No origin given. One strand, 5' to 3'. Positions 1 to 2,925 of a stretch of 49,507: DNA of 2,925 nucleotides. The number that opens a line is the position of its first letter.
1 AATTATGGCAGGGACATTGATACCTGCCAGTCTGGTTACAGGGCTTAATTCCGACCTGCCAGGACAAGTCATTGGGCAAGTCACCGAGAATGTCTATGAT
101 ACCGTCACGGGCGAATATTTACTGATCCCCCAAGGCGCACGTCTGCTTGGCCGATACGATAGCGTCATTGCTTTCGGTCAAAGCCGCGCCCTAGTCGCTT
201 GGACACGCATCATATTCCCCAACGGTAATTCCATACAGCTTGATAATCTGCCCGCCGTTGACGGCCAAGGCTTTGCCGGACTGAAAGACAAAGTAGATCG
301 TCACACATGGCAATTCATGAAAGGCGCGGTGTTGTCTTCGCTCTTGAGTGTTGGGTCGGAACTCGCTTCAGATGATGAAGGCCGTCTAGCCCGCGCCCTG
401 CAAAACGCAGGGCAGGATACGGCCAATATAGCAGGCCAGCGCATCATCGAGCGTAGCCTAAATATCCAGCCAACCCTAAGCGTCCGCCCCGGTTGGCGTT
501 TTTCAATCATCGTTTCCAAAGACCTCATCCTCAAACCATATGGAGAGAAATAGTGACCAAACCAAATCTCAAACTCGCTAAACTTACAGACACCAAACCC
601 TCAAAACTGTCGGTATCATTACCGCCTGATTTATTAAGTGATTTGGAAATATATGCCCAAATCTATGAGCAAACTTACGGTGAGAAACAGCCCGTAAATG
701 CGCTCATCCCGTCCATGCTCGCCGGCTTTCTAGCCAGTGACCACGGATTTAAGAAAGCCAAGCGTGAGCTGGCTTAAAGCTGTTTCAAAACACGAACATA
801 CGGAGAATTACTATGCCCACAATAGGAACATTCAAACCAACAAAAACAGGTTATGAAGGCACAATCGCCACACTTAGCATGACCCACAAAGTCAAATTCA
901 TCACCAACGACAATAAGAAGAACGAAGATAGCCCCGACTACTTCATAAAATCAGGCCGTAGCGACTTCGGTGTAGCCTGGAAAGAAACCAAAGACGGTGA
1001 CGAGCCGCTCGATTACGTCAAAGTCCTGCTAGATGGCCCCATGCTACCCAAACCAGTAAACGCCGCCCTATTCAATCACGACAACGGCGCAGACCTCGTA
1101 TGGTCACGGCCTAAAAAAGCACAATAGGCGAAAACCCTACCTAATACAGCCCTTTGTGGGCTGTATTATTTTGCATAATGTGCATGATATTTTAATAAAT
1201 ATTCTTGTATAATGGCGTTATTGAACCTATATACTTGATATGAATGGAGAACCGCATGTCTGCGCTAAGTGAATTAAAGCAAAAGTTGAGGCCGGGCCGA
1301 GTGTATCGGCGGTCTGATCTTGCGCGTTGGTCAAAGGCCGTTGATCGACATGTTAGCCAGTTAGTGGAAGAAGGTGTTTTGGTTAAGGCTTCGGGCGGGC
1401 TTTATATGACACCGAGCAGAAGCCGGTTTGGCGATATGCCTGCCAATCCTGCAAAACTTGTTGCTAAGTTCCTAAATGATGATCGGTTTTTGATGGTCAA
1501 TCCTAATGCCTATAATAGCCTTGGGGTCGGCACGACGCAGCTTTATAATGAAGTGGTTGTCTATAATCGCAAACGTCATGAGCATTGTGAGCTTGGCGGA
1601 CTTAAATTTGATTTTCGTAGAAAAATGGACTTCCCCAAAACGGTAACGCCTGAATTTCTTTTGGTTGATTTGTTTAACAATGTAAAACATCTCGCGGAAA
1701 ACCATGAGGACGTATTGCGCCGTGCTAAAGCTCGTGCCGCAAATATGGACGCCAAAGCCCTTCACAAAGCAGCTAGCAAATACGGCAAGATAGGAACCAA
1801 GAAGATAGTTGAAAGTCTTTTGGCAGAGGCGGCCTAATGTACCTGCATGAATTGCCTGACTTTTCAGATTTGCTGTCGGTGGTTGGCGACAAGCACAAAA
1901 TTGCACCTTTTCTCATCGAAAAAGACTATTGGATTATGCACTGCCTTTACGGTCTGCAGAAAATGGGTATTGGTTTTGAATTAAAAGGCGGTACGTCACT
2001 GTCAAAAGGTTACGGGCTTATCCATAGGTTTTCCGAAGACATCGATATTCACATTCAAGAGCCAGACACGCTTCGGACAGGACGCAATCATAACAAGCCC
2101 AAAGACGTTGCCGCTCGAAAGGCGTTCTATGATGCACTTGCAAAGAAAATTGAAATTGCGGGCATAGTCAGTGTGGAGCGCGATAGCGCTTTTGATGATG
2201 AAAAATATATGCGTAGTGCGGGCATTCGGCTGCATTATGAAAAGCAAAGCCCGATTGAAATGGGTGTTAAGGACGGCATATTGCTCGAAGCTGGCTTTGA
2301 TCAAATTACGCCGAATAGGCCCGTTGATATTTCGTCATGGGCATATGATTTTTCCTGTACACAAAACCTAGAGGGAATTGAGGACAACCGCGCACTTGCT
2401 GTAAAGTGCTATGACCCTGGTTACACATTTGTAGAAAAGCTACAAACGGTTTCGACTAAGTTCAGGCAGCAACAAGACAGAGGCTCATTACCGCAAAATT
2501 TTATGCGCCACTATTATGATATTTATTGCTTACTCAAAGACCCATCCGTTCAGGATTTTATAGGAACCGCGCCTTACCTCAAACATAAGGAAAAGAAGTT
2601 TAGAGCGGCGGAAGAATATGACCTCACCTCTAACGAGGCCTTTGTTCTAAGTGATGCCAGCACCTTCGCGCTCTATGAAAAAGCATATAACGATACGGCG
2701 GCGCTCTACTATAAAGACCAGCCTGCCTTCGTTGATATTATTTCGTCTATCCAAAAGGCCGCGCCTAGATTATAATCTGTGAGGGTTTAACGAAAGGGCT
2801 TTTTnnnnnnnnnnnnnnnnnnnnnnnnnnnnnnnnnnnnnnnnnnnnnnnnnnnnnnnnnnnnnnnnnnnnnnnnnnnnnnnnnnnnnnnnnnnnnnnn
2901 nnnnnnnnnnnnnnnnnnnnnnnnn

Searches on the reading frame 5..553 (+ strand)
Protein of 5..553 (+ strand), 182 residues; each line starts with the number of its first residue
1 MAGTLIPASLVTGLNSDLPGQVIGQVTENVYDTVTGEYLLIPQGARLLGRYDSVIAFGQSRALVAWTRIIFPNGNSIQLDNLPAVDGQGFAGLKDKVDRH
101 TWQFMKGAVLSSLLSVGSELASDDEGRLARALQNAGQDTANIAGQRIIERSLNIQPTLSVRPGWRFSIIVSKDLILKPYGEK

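Call 80: search_protein_families(library=pfam, proteins=[window:5-553:+], max_evalue=0.01)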
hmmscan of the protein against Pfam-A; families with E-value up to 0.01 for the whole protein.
window:5-553:+ (182 aa): 1 family
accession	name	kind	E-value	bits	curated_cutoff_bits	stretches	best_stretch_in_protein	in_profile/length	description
PF03743.19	TrbI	-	7.9e-63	212.2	35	1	2-176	4-188/188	Bacterial conjugation TrbI-like protein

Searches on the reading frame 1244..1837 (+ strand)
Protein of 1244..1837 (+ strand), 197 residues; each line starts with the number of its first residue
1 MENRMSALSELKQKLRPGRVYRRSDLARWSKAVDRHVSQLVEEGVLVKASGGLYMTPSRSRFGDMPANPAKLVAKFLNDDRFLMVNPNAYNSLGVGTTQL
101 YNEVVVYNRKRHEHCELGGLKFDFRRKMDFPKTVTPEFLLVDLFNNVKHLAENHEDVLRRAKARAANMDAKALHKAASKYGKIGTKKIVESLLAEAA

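Call 80: search_protein_families(library=pfam, proteins=[window:1244-1837:+], max_evalue=0.01)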
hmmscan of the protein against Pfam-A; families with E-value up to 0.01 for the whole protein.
window:1244-1837:+ (197 aa): 1 family
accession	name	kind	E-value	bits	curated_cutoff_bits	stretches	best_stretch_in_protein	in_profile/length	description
PF13338.12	AbiEi_4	-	0.00058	20.4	25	0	147-179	3-35/49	Transcriptional regulator, AbiEi antitoxin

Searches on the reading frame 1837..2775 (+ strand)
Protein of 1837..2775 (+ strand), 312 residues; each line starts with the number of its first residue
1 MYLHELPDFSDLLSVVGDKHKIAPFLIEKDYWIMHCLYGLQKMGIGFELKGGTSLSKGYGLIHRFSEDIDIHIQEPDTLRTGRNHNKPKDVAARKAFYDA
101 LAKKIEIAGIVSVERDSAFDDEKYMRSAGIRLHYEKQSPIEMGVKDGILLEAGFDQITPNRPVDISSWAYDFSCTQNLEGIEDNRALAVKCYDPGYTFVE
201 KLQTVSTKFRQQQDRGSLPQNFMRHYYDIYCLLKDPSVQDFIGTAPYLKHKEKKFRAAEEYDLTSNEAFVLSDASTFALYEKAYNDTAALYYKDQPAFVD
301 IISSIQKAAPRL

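Call 80: search_protein_families(library=pfam, proteins=[window:1837-2775:+], max_evalue=0.01)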
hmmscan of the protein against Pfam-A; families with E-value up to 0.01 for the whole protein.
window:1837-2775:+ (312 aa): 1 family
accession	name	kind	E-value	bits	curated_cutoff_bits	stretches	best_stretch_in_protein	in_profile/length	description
PF08843.17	AbiEii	-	1e-28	101.3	22.5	1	44-291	12-223/238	Nucleotidyl transferase AbiEii toxin, Type IV TA system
